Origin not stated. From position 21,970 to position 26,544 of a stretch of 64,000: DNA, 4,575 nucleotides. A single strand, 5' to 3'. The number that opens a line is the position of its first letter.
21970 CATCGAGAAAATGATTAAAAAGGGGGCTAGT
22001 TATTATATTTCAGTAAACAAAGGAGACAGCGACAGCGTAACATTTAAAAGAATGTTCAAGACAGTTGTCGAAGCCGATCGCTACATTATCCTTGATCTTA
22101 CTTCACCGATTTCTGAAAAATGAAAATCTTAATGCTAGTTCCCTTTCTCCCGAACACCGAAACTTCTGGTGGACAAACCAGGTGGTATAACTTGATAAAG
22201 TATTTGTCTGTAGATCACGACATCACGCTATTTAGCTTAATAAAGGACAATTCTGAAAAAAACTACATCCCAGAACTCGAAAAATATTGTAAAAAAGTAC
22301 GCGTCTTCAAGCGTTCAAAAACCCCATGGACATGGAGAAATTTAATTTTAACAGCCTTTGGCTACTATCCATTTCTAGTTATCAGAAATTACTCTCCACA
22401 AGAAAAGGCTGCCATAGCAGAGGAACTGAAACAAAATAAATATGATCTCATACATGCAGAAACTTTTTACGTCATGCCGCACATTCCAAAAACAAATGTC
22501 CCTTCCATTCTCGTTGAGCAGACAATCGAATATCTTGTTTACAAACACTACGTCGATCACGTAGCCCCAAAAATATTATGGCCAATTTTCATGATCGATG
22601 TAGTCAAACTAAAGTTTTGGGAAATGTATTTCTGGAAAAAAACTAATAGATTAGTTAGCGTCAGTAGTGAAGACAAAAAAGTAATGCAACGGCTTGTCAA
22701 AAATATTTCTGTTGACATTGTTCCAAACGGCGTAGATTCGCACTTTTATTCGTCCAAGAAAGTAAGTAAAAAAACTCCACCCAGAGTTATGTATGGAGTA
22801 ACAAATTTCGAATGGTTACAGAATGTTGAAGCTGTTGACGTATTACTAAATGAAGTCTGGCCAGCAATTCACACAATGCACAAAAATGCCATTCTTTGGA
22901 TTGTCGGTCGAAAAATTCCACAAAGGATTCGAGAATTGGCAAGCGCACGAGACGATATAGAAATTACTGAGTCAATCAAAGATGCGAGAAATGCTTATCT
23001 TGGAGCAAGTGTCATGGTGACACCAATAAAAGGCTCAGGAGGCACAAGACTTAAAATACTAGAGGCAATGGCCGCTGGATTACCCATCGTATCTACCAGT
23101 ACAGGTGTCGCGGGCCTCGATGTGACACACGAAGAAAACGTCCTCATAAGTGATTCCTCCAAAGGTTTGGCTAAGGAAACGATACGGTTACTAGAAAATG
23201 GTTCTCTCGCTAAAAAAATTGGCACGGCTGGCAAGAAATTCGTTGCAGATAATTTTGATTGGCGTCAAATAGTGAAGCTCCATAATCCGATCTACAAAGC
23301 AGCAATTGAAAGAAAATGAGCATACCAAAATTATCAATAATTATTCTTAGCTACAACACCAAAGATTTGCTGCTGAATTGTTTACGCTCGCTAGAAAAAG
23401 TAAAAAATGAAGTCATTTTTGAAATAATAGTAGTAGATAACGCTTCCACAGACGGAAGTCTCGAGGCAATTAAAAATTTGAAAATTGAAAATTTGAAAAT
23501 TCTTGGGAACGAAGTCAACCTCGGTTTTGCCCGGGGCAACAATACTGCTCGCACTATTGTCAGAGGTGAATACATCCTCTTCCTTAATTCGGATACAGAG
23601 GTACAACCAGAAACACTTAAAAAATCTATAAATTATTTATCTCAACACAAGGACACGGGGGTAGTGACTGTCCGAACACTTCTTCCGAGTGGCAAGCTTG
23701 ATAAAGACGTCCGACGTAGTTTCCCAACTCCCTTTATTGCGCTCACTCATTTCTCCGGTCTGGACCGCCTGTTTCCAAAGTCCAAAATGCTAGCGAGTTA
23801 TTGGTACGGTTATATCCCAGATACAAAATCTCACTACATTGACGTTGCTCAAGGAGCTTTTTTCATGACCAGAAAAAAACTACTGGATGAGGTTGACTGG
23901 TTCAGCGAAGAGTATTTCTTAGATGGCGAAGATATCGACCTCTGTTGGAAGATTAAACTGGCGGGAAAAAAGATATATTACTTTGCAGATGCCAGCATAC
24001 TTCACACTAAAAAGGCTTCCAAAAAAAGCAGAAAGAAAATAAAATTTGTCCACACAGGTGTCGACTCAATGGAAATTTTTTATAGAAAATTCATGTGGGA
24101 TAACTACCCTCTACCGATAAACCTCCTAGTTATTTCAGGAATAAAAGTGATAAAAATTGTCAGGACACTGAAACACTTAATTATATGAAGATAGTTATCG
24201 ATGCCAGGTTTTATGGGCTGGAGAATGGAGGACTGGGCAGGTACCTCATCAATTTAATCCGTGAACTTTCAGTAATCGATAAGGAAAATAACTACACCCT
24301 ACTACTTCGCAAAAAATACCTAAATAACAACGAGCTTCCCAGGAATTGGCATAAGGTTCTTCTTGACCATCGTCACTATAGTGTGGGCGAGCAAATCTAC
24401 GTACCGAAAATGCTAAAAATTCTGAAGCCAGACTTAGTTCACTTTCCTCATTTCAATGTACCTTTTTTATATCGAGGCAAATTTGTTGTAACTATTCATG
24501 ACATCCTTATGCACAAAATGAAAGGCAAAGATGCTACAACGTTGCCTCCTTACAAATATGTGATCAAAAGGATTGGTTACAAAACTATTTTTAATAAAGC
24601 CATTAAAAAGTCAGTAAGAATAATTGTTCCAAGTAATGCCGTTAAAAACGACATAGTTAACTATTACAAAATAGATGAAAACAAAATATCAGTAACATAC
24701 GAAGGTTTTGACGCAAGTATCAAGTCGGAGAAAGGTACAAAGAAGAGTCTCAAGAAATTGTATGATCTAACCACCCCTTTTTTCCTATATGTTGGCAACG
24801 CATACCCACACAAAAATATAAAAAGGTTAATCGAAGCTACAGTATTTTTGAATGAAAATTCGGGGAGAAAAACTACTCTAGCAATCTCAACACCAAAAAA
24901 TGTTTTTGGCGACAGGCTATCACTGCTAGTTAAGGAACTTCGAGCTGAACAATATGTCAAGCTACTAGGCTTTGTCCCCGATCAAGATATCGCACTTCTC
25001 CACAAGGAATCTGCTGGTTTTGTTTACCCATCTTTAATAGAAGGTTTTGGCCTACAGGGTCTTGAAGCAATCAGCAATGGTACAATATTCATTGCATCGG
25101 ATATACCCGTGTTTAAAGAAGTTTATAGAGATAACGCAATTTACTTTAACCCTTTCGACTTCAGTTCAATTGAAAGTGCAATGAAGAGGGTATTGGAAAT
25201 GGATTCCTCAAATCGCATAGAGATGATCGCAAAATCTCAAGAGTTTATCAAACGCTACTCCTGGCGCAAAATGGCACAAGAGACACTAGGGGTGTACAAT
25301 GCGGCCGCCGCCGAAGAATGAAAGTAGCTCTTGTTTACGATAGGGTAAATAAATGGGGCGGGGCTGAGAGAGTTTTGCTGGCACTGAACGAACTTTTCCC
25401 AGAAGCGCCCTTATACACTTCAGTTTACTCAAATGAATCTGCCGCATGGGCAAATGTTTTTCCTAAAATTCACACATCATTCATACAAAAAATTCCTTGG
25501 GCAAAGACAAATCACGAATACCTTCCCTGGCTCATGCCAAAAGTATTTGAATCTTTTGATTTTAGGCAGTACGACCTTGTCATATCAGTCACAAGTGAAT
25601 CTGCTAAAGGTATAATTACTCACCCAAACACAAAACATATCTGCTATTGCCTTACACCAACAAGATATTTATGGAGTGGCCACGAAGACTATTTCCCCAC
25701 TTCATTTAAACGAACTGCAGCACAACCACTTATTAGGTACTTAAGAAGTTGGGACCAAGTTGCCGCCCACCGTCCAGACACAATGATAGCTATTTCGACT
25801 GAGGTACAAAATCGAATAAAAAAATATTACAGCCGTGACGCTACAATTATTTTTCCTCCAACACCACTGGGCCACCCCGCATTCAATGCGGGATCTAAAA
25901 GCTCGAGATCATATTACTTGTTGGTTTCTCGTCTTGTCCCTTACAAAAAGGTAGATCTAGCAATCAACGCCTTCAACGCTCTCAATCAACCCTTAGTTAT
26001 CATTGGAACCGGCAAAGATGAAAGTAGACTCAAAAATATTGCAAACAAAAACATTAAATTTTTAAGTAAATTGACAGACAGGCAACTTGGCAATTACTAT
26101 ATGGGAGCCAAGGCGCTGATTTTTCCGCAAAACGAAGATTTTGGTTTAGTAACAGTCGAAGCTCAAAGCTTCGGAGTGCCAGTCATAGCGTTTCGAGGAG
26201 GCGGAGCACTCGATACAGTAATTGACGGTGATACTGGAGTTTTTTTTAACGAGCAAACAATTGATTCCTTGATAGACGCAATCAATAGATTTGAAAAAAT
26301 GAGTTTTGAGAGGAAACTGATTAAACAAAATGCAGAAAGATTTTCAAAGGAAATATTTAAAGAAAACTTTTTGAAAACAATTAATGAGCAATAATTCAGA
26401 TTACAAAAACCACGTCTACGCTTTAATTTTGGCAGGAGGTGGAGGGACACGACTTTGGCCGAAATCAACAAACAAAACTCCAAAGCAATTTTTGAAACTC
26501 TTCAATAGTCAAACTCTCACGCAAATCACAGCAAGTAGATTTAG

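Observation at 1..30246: Glycan-assembly island of 27-30 kb with a complete Wzx/Wzy-type pathway and six GT-C membrane transferases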

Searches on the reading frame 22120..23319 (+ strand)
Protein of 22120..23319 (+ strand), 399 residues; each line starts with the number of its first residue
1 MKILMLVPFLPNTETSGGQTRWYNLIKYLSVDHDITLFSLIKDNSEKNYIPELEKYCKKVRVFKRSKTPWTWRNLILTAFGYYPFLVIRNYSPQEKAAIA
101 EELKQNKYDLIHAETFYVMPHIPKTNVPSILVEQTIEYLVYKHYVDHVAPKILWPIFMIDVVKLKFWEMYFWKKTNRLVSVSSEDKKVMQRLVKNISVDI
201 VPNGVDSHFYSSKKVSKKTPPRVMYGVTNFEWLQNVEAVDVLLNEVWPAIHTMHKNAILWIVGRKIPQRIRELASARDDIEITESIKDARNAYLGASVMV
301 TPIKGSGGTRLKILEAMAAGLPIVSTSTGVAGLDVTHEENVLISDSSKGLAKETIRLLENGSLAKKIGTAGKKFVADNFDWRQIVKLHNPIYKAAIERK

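Call 4: search_protein_families(library=pfam, proteins=[window:22120-23319:+], max_evalue=0.01)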
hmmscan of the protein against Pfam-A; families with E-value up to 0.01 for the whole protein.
window:22120-23319:+ (399 aa): 4 families
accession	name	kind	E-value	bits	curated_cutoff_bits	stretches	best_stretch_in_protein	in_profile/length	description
PF13692.12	Glyco_trans_1_4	-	3.4e-22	79.7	27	1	233-360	12-142/142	Glycosyl transferases group 1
PF00534.26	Glycos_transf_1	-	1.4e-11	44.7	26.4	1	226-373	20-171/172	Glycosyl transferases group 1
PF13439.12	Glyco_transf_4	-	1.4e-09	38.6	28.5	1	16-207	2-168/170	Glycosyltransferase Family 4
PF13524.12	Glyco_trans_1_2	-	3.7e-05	24.1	25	1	307-385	61-139/144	Glycosyl transferase-like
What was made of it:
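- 22120..23319 (+): GT4 glycosyltransferase GT4d. Pfam Glyco_trans_1_4 at E 3e-22 (call 4).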

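Call 50: search_protein_families(library=ncbifam, proteins=[window:22120-23319:+], max_evalue=0.00001)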
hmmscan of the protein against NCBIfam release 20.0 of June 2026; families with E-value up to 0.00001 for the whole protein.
window:22120-23319:+ (399 aa): 9 families
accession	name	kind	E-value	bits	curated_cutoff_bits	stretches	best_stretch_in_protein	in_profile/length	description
TIGR03087.1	stp1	hypoth_equivalog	2.4e-45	155.4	316.65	1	4-386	2-388/397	TIGR03087 family PEP-CTERM/XrtA system glycosyltransferase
TIGR03999.1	thiol_BshA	equivalog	8.9e-11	41.3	273.7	1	83-396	60-374/375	N-acetyl-alpha-D-glucosaminyl L-malate synthase BshA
TIGR03088.1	stp2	hypoth_equivalog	3.9e-10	39.3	409.05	1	295-394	272-372/374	TIGR03088 family PEP-CTERM/XrtA system glycosyltransferase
TIGR02149.1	glgA_Coryne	subfamily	1.9e-09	37.1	302.4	1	287-393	275-388/391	glycogen synthase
TIGR04047.1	MSMEG_0565_glyc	hypoth_equivalog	1.8e-07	30.6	259.85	0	267-393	246-372/373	MSMEG_0565 family glycosyltransferase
TIGR04063.1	stp3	hypoth_equivalog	4e-07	29.3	442.05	1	188-395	172-395/397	TIGR04063 family PEP-CTERM/XrtA system glycosyltransferase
NF041876.1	EPS_EpsE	equivalog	4.2e-07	29.5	400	1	278-383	276-384/389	exopolysaccharide biosynthesis GT4 family glycosyltransferase EpsE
NF053787.1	GlcN_PG_synth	equivalog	2.5e-06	26.6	480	1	244-393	213-357/361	N-acetylglucosaminyl phosphatidylglycerol synthase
NF047684.1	TeichurnBiosyTuaC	equivalog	9.4e-06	24.8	550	0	108-394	109-388/391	teichuronic acid biosynthesis protein TuaC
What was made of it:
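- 22120..23319 (+): NCBIfam TIGR03087 at E 2e-45, below cut-off (call 50).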

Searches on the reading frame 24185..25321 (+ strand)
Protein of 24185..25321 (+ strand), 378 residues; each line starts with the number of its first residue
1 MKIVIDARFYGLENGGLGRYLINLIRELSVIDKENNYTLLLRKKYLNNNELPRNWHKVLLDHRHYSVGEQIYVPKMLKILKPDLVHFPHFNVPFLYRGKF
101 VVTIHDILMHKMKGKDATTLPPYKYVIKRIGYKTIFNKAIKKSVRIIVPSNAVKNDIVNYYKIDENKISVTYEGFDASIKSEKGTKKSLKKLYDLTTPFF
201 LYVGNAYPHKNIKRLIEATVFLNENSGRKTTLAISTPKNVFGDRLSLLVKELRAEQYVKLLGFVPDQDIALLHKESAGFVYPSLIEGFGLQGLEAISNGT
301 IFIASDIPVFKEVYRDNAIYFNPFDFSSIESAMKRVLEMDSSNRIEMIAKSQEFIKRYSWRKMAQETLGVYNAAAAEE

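Call 5: search_protein_families(library=pfam, proteins=[window:24185-25321:+], max_evalue=0.01)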
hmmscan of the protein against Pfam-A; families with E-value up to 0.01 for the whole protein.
window:24185-25321:+ (378 aa): 5 families
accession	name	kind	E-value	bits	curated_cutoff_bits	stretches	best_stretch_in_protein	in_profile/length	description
PF00534.26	Glycos_transf_1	-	2e-22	80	26.4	1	194-344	12-162/172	Glycosyl transferases group 1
PF13692.12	Glyco_trans_1_4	-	2.2e-14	54.4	27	1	198-338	2-141/142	Glycosyl transferases group 1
PF13439.12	Glyco_transf_4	-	7.4e-13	49.3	28.5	1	15-177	2-168/170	Glycosyltransferase Family 4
PF20706.3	GT4-conflict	-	2.7e-05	23.8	26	1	195-300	195-306/385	Family 4 Glycosyltransferase in conflict systems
PF00982.27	Glyco_transf_20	-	0.0026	17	32.5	1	311-362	411-462/473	Glycosyltransferase family 20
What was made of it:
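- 24185..25321 (+): GT4 glycosyltransferase GT4e. Pfam Glycos_transf_1 at E 2e-22 (call 5).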

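Call 50: search_protein_families(library=ncbifam, proteins=[window:24185-25321:+], max_evalue=0.00001)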
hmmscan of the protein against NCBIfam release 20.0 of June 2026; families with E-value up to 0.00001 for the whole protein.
window:24185-25321:+ (378 aa): 17 families
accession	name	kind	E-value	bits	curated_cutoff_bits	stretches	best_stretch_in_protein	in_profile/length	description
TIGR04047.1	MSMEG_0565_glyc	hypoth_equivalog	6.3e-25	88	259.85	1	136-372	132-372/373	MSMEG_0565 family glycosyltransferase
TIGR02149.1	glgA_Coryne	subfamily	3.5e-18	65.9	302.4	1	137-372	139-388/391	glycogen synthase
TIGR03449.1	mycothiol_MshA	equivalog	1.3e-14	53.9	462.5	1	138-376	160-405/406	D-inositol-3-phosphate glycosyltransferase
NF038295.1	EPS_HpsP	equivalog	2.3e-13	49.9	550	1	154-372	165-385/388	hormogonium polysaccharide biosynthesis glycosyltransferase HpsP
NF050063.1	ProtGlycPglJ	equivalog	2.8e-12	46.6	500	1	134-367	136-359/363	N-acetylgalactosamine-N,N'-diacetylbacillosaminyl-diphospho-undecaprenol 4-alpha-N-acetylgalactosaminyltransferase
TIGR03999.1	thiol_BshA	equivalog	6.1e-12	45.1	273.7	1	65-372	68-371/375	N-acetyl-alpha-D-glucosaminyl L-malate synthase BshA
TIGR04063.1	stp3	hypoth_equivalog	1.9e-11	43.5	442.05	1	134-373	149-394/397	TIGR04063 family PEP-CTERM/XrtA system glycosyltransferase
NF046071.1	B1-4RhmsylTfaseCps2T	equivalog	7.3e-11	41.5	500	1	132-366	143-379/384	beta 1-4 rhamnosyltransferase Cps2T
NF038255.1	exopoly_VpsD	equivalog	1.7e-10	40.3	300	1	71-316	91-323/381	VpsD family glycosyltransferase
TIGR03088.1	stp2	hypoth_equivalog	9.6e-10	38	409.05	1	9-372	8-371/374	TIGR03088 family PEP-CTERM/XrtA system glycosyltransferase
TIGR04157.1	glyco_rSAM_CFB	subfamily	1.7e-09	37.2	400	1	138-319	165-344/406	TIGR04157 family glycosyltransferase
NF053513.1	Gtran_IagA_BgsA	equivalog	1.8e-09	37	460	1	133-373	96-330/333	LTA glycolipid anchor biosynthesis glycosyltransferase, IagA/BgsA family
NF041010.1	glycosy_Agl16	equivalog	4.8e-09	35.5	575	1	103-373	93-350/352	glycosylation protein Agl16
NF001905.0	PRK00654.2-4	subfamily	7.3e-07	28.1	560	1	162-374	263-486/489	glycogen synthase GlgA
TIGR02472.1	sucr_P_syn_N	equivalog_domain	8.7e-07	28.1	576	0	278-365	343-432/439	sucrose-phosphate synthase, putative, glycosyltransferase domain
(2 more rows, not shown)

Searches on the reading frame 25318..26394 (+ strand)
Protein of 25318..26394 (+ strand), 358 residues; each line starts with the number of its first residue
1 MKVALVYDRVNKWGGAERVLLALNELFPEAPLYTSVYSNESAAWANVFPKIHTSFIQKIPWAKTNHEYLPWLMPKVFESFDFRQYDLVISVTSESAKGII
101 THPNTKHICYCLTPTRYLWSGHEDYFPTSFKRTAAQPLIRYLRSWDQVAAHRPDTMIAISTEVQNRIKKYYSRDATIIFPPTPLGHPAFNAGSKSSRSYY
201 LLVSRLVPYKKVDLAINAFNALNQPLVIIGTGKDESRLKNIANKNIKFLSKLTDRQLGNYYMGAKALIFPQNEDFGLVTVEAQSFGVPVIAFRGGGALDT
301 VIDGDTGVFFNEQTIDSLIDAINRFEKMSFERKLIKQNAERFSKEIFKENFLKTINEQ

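Call 5: search_protein_families(library=pfam, proteins=[window:25318-26394:+], max_evalue=0.01)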
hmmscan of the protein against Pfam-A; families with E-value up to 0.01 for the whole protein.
window:25318-26394:+ (358 aa): 4 families
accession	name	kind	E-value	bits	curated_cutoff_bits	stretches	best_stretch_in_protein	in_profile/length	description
PF00534.26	Glycos_transf_1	-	1.2e-28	100.3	26.4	1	193-341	11-171/172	Glycosyl transferases group 1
PF13692.12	Glyco_trans_1_4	-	6.3e-20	72.3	27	1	200-324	4-138/142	Glycosyl transferases group 1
PF20706.3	GT4-conflict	-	3.9e-05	23.2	26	1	194-300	194-319/385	Family 4 Glycosyltransferase in conflict systems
PF13439.12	Glyco_transf_4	-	4.6e-05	23.9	28.5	1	13-174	1-155/170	Glycosyltransferase Family 4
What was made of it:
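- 25318..26394 (+): GT4 glycosyltransferase GT4f. Pfam Glycos_transf_1 at E 1e-28 (call 5).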

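Call 50: search_protein_families(library=ncbifam, proteins=[window:25318-26394:+], max_evalue=0.00001)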
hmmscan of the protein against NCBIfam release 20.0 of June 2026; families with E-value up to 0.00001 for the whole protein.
window:25318-26394:+ (358 aa): 18 families
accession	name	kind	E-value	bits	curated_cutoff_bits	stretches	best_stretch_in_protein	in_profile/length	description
TIGR03449.1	mycothiol_MshA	equivalog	5.3e-13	48.6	462.5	1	243-345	283-386/406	D-inositol-3-phosphate glycosyltransferase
NF001901.0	PRK00654.1-5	equivalog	1.7e-12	46.6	649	1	195-333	314-461/502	glycogen synthase GlgA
TIGR02095.1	glgA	subfamily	1.9e-12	46.7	328.45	1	201-330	298-443/477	glycogen/starch synthase, ADP-glucose type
NF041010.1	glycosy_Agl16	equivalog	3.8e-11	42.5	575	1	147-345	128-334/352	glycosylation protein Agl16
NF053787.1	GlcN_PG_synth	equivalog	4.2e-09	35.7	480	1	201-328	201-326/361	N-acetylglucosaminyl phosphatidylglycerol synthase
TIGR03999.1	thiol_BshA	equivalog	4.3e-09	35.8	273.7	1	203-348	205-358/375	N-acetyl-alpha-D-glucosaminyl L-malate synthase BshA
TIGR04157.1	glyco_rSAM_CFB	subfamily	1e-08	34.6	400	1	201-310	231-348/406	TIGR04157 family glycosyltransferase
NF007396.0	PRK09922.1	equivalog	1.6e-08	33.8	385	1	154-356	137-356/361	lipopolysaccharide 1,6-galactosyltransferase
TIGR04047.1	MSMEG_0565_glyc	hypoth_equivalog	8.5e-08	31.7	259.85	0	246-334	259-347/373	MSMEG_0565 family glycosyltransferase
NF012028.0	PRK15484.1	subfamily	2.9e-07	29.9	618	1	245-343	258-358/380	lipopolysaccharide N-acetylglucosaminyltransferase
NF038255.1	exopoly_VpsD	equivalog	4.2e-07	29.2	300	1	148-327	152-349/381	VpsD family glycosyltransferase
TIGR04063.1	stp3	hypoth_equivalog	9.4e-07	28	442.05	1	209-345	225-377/397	TIGR04063 family PEP-CTERM/XrtA system glycosyltransferase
NF049988.1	MGlcDAGSynMgs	equivalog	1.4e-06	27.9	400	1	201-355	217-380/398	alpha-monoglucosyldiacylglycerol synthase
TIGR02149.1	glgA_Coryne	subfamily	2e-06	27.2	302.4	0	243-314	262-335/391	glycogen synthase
TIGR03088.1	stp2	hypoth_equivalog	2.6e-06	26.8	409.05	1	225-347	231-357/374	TIGR03088 family PEP-CTERM/XrtA system glycosyltransferase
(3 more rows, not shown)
